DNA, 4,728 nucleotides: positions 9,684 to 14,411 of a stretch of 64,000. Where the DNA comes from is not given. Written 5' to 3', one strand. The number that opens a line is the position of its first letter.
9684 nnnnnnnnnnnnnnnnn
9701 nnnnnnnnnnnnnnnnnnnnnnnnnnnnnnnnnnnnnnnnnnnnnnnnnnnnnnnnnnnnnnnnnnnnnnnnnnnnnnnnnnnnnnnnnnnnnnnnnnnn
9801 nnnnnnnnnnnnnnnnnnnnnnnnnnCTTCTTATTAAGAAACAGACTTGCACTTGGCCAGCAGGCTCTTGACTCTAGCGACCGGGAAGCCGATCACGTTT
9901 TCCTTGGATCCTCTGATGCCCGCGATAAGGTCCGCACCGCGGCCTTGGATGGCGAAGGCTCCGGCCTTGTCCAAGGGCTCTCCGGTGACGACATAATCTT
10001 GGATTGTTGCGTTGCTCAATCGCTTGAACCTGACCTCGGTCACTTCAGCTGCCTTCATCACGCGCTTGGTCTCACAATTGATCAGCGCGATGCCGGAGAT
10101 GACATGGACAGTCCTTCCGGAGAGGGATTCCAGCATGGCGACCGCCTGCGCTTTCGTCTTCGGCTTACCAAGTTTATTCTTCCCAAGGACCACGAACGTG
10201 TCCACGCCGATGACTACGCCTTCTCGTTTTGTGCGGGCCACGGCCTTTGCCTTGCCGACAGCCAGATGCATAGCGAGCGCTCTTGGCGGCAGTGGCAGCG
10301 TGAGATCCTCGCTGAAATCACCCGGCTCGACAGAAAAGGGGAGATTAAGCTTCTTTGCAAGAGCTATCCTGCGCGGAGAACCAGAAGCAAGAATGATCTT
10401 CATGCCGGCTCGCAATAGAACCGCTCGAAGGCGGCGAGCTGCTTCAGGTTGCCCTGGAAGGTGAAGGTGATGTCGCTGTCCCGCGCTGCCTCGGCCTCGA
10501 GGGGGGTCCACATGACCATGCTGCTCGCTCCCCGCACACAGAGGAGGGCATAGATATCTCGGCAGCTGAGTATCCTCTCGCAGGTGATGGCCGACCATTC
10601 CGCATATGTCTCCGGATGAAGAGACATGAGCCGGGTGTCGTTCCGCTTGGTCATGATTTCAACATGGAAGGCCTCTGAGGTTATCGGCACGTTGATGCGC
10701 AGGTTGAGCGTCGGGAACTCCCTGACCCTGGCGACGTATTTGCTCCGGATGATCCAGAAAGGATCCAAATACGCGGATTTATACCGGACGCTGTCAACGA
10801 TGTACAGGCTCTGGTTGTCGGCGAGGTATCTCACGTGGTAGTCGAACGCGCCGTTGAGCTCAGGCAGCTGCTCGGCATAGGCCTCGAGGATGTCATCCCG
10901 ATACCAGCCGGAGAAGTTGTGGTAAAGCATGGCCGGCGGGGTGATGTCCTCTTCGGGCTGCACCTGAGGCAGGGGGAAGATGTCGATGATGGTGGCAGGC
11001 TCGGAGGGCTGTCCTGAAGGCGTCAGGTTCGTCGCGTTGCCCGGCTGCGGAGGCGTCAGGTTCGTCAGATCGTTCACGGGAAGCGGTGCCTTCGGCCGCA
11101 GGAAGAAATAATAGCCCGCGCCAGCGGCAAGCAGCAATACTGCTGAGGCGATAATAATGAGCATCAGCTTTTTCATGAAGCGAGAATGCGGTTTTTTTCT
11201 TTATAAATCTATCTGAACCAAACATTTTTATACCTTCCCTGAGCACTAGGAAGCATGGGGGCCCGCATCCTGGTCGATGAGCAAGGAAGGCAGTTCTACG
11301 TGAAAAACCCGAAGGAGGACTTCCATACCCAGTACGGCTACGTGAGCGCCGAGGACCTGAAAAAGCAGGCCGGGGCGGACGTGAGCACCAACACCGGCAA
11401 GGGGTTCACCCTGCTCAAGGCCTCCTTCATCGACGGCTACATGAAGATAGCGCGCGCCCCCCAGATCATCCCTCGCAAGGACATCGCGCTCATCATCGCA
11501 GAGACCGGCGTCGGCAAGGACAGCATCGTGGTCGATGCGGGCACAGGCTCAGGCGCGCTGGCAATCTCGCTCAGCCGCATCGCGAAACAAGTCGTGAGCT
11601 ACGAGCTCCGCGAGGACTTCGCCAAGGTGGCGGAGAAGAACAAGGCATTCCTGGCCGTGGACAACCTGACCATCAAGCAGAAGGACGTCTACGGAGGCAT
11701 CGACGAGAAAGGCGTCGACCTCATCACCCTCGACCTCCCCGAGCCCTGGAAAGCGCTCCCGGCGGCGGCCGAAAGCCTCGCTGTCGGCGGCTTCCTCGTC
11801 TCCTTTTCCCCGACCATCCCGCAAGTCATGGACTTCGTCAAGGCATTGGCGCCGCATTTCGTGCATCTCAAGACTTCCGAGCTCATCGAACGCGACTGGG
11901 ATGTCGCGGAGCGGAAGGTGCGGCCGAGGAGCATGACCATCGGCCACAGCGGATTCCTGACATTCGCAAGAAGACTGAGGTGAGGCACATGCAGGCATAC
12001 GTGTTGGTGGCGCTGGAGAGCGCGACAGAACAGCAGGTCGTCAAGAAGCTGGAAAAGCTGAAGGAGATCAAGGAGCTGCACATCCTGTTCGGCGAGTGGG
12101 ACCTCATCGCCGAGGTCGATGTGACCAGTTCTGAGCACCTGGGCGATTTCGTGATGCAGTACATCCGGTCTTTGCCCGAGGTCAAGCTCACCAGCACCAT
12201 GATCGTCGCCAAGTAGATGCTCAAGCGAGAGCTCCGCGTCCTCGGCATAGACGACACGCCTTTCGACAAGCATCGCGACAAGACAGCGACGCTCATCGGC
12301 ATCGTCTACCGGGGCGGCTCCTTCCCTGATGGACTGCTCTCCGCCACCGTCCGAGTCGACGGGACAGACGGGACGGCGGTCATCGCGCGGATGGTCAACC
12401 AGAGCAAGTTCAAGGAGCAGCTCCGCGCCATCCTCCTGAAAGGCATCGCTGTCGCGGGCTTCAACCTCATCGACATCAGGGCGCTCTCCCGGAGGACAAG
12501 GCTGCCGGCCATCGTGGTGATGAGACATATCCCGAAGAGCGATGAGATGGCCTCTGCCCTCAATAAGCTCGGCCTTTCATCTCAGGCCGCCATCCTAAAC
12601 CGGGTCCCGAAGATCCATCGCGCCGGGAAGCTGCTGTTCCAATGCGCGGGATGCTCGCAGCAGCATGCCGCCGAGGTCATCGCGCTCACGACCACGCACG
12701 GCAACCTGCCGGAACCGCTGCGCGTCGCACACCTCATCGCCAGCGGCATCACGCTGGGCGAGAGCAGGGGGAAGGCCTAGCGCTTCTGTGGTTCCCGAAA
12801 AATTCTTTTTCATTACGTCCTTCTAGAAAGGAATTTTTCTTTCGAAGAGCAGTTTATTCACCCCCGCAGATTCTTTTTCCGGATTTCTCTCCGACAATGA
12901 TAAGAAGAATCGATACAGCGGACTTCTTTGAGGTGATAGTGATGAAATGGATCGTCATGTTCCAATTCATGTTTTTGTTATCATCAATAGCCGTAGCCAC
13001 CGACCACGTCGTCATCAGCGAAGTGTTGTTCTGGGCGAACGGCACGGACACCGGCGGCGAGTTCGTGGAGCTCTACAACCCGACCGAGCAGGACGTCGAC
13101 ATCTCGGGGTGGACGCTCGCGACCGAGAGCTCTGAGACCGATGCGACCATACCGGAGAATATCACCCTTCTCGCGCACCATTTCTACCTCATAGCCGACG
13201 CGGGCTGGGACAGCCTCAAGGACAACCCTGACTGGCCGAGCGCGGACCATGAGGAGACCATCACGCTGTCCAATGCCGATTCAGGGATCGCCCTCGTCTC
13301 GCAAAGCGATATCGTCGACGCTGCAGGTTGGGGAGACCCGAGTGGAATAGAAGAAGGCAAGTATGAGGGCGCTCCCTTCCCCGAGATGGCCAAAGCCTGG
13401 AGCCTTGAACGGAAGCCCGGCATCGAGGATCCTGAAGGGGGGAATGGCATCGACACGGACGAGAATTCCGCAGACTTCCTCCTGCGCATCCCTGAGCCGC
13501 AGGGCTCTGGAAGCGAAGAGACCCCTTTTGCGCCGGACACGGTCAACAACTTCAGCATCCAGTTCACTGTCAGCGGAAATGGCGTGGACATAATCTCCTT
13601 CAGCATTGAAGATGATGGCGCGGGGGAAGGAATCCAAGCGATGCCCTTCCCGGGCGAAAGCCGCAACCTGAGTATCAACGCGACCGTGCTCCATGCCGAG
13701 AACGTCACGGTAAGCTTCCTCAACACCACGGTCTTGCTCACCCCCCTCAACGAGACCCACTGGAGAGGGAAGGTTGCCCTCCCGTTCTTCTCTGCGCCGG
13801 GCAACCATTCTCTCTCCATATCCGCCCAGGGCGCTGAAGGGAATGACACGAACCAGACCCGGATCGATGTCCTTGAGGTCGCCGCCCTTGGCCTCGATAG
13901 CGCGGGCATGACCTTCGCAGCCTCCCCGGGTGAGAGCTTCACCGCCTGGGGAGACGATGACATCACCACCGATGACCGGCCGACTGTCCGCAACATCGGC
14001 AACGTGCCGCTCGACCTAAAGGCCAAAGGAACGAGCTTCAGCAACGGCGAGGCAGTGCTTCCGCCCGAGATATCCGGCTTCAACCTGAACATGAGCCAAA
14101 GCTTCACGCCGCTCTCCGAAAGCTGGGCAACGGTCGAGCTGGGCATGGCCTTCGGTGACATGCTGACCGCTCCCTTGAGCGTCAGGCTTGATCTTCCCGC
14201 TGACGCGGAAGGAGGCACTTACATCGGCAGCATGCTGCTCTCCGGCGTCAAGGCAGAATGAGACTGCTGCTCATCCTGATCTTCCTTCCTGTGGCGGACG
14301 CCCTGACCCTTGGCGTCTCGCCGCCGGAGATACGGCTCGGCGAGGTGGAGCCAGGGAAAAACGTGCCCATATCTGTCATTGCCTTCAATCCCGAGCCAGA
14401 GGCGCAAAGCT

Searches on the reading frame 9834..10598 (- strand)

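Call 106: search_protein_families(library=pfam, proteins=[window:9834-10598:-], max_evalue=0.00001)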
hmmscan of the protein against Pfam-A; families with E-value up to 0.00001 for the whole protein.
window:9834-10598:- (254 aa): 1 family
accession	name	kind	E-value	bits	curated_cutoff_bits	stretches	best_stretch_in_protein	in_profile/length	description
PF02545.19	Maf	-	4.9e-54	183.3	27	1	67-249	1-186/187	Maf-like protein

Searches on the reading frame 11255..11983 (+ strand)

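Call 106: search_protein_families(library=pfam, proteins=[window:11255-11983:+], max_evalue=0.00001)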
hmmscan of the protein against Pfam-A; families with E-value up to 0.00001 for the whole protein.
window:11255-11983:+ (242 aa): 2 families
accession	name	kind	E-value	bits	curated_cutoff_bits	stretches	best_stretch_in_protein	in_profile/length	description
PF08704.16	GCD14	-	4.8e-25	89.1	26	1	69-223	21-185/247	tRNA methyltransferase complex GCD14 subunit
PF00398.26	RrnaAD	-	1.9e-08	34.2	24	1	77-146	19-86/263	Ribosomal RNA adenine dimethylase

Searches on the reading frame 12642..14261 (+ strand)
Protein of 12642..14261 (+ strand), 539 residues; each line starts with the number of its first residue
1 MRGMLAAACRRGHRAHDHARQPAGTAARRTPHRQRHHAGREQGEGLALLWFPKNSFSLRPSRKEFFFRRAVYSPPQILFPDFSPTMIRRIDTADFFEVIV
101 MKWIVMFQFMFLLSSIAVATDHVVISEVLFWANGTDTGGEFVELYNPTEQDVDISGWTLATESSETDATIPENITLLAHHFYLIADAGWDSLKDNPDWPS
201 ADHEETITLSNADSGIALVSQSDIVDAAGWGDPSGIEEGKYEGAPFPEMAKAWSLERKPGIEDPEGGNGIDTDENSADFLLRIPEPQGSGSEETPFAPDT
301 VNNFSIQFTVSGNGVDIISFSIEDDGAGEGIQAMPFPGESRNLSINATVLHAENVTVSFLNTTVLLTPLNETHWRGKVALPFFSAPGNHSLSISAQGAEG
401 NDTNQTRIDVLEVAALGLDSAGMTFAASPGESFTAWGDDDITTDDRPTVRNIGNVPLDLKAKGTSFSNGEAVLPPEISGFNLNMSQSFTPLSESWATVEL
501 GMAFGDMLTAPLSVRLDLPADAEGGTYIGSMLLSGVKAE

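Call 82: search_protein_families(library=pfam, proteins=[window:12642-14261:+], max_evalue=0.0001)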
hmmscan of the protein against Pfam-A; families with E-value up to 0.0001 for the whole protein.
window:12642-14261:+ (539 aa): 1 family
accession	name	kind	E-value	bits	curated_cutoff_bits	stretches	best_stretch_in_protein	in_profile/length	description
PF00932.25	LTD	-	1.6e-15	57.8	34.3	1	119-217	4-103/109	Lamin Tail Domain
